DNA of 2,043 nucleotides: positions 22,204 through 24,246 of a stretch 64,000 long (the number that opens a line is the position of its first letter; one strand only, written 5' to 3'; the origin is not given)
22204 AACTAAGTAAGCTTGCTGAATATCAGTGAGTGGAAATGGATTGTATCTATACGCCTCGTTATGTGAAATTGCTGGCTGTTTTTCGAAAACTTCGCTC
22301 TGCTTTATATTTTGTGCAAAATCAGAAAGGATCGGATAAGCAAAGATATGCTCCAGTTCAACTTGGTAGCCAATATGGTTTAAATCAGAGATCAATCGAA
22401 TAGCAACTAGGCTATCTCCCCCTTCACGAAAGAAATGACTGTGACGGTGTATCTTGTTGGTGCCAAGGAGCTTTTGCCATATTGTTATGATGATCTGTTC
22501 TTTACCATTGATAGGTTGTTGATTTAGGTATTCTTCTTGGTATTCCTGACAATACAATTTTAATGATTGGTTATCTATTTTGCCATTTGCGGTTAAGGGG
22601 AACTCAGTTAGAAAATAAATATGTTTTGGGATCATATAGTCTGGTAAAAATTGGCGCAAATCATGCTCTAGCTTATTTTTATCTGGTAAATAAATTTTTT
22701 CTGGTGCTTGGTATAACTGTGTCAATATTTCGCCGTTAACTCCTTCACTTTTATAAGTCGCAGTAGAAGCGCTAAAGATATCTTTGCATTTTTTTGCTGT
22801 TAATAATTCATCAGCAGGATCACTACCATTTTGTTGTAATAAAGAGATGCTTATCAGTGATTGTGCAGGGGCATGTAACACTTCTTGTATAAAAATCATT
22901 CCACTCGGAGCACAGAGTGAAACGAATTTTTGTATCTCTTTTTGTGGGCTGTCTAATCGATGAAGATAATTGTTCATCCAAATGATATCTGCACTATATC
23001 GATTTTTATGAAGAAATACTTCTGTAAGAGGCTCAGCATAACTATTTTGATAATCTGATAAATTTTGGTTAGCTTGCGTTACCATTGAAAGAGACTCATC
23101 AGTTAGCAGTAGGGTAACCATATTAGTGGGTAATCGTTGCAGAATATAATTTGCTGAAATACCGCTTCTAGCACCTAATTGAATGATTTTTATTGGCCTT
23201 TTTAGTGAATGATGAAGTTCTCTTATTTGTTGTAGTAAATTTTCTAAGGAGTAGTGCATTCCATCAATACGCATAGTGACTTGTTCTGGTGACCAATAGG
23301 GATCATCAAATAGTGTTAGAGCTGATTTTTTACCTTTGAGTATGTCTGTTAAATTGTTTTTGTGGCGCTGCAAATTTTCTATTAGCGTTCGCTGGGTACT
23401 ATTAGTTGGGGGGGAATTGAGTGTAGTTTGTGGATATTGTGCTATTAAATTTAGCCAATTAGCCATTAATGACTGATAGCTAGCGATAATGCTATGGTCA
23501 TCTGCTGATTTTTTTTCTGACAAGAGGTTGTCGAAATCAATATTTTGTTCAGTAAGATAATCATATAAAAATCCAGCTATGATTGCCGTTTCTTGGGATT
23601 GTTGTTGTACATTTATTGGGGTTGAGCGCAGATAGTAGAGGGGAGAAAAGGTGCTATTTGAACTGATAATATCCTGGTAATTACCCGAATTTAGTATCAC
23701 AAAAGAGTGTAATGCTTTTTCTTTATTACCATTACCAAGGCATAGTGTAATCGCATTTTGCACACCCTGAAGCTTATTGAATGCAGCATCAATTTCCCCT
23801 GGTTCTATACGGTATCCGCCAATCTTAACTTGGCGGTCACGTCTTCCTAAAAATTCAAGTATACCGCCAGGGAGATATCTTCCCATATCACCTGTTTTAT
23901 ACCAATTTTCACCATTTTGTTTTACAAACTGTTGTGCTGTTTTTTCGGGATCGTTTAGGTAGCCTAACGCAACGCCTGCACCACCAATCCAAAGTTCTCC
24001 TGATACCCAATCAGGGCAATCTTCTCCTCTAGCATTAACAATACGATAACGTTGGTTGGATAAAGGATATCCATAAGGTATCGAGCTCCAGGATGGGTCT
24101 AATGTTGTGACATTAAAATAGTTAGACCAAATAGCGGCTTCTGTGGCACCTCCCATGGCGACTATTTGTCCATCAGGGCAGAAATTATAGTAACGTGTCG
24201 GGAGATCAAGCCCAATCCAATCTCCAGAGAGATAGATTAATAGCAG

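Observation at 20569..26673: ~400-residue methyltransferase-like insertion inside the adenylation domain of the HMWP2-like NRPS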

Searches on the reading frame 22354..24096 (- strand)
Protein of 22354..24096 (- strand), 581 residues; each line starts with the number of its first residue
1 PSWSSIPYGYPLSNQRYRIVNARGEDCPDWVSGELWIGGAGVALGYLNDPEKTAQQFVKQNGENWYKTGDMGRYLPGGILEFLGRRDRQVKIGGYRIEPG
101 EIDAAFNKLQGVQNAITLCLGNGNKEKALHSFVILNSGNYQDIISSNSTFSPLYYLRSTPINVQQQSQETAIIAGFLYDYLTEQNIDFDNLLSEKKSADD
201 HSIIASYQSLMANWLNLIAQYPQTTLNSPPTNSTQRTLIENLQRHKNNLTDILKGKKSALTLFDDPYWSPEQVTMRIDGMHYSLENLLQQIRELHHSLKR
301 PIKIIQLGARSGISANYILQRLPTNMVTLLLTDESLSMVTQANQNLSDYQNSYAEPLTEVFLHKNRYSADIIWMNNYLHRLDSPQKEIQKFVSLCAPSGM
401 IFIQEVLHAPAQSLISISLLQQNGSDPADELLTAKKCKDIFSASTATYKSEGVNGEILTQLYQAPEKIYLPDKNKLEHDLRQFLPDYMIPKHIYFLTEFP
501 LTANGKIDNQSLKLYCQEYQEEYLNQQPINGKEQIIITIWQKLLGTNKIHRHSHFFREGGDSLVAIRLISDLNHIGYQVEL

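Call 15: search_solved_structures(query=window:22354-24096:-, max_evalue=0.00001, show_alignments=2)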
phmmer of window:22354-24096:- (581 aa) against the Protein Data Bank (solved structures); distinct sequences matched with E-value up to 0.00001: 121 (the best 60 are shown).
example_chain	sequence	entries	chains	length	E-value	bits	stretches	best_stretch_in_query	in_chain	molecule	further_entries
9be3_A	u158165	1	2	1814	1.6e-80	274.5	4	4-133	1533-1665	Linear gramicidin synthase subunit A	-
6mfz_A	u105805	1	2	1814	1.6e-80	274.5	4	4-133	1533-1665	Linear gramicidin synthase subunit A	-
9meh_A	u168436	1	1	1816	1.6e-80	274.5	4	4-133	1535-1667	Linear gramicidin synthase subunit A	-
9be4_A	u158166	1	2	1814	6.5e-80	272.5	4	4-133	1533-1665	Linear gramicidin synthase subunit A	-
6mfy_A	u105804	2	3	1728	1.1e-72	248.6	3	4-133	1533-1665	Linear gramicidin synthase subunit A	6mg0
7emy_A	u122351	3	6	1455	8.1e-53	183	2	1-123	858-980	Dihydroaeruginoic acid synthetase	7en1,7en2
7ly7_A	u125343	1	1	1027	1.4e-46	162.4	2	2-119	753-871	BmdB, Bacillamide NRPS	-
7ly4_E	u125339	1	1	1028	1.4e-46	162.4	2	2-119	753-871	BmdB, bacillamide NRPS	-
8xjz_C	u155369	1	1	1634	1.5e-40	142.5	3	5-108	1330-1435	Peptide synthetase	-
6lta_A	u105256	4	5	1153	3.8e-40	141.2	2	1-138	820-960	Nonribosomal peptide synthetase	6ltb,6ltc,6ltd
5es5_A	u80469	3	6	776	4.6e-40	140.9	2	3-104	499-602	Linear gramicidin synthetase subunit A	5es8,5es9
6mfx_A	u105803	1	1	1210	1.5e-39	139.2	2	3-104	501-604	Linear gramicidin synthase subunit A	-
6mfw_A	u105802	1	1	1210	1.5e-39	139.2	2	3-104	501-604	Linear gramicidin synthase subunit A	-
8jbr_A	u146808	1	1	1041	2.3e-37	132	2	8-135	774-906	McyA protein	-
9bfd_B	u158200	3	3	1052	4.3e-37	131.1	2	7-136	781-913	Tyrocidine synthase 2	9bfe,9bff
9lcp_A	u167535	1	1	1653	8.9e-36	126.8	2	5-123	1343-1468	PvdL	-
9lcq_A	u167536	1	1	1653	8.9e-36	126.8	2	5-123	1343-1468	PvdL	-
9lco_A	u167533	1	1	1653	3.7e-35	124.7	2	5-123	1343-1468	PvdL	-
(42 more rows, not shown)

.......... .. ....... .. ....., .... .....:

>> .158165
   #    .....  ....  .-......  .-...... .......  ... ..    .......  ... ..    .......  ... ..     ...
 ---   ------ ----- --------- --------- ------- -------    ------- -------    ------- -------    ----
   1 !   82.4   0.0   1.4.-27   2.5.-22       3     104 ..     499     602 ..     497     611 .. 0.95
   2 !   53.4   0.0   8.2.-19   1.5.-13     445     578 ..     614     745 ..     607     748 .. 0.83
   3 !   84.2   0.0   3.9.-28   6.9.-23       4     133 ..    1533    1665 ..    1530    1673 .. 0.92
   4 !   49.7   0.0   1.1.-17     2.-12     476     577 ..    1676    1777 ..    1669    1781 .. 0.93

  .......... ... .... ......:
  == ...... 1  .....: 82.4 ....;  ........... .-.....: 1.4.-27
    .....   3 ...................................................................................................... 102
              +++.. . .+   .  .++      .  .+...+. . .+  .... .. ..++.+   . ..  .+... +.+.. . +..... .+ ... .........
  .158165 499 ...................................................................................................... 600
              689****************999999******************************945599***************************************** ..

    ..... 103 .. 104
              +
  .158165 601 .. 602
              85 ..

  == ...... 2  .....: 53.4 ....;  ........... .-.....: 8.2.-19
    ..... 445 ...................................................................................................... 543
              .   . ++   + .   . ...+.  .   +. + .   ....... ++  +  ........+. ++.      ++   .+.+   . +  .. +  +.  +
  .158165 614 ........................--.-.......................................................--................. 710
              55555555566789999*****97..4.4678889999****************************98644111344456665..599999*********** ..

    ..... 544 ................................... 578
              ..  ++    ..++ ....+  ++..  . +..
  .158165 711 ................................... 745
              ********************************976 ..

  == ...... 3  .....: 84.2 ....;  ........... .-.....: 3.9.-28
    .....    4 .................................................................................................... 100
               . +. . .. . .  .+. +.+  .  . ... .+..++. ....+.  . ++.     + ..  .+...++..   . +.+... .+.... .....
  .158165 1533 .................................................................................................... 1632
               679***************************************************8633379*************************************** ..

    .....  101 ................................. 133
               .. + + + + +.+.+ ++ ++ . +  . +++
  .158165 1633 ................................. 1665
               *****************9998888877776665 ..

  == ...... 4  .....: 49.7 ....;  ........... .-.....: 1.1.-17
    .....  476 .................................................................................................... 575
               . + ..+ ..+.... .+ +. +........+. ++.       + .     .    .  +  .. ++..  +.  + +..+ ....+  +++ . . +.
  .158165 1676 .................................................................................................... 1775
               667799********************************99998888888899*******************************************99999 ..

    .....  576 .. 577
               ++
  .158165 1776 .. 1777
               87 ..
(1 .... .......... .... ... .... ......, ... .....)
